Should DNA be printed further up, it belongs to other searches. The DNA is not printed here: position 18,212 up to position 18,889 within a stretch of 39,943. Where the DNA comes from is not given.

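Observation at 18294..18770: GxxExxY nuclease-fold gene enclosed by inverted phased-motif arrays (REPtron-like unit)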

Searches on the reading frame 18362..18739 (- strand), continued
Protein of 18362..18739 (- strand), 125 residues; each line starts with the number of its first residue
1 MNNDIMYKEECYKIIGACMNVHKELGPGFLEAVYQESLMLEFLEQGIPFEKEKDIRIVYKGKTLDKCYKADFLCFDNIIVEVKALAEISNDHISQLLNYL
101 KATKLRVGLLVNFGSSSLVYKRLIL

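Call 98: get_annotated_region(hit=H6, flank=1500)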
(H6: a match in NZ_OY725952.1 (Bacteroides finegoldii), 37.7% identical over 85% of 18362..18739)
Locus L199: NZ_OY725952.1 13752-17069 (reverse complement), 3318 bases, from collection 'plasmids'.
description: Bacteroides finegoldii strain Bacteroides finegoldii TSDC17.2-1.1 plasmid 50, complete sequence
organism: Bacteroides finegoldii (NCBI taxid 338188)
taxonomy: Bacteria; Bacteroidota; Bacteroidia; Bacteroidales; Bacteroidaceae; Bacteroides; Bacteroides finegoldii
host: -; source: -; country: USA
typing (MOB-suite, as given by PLSDB): non-mobilizable
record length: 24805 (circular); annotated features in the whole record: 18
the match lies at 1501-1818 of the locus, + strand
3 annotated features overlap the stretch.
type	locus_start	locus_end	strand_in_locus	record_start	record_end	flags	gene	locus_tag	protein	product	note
CDS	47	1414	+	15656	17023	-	radA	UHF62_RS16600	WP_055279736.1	DNA repair protein RadA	GO:0006281 - DNA repair [Evidence IEA]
CDS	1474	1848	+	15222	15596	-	-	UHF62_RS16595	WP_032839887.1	GxxExxY protein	-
CDS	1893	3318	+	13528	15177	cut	-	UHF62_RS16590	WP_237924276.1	FAD-dependent protein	-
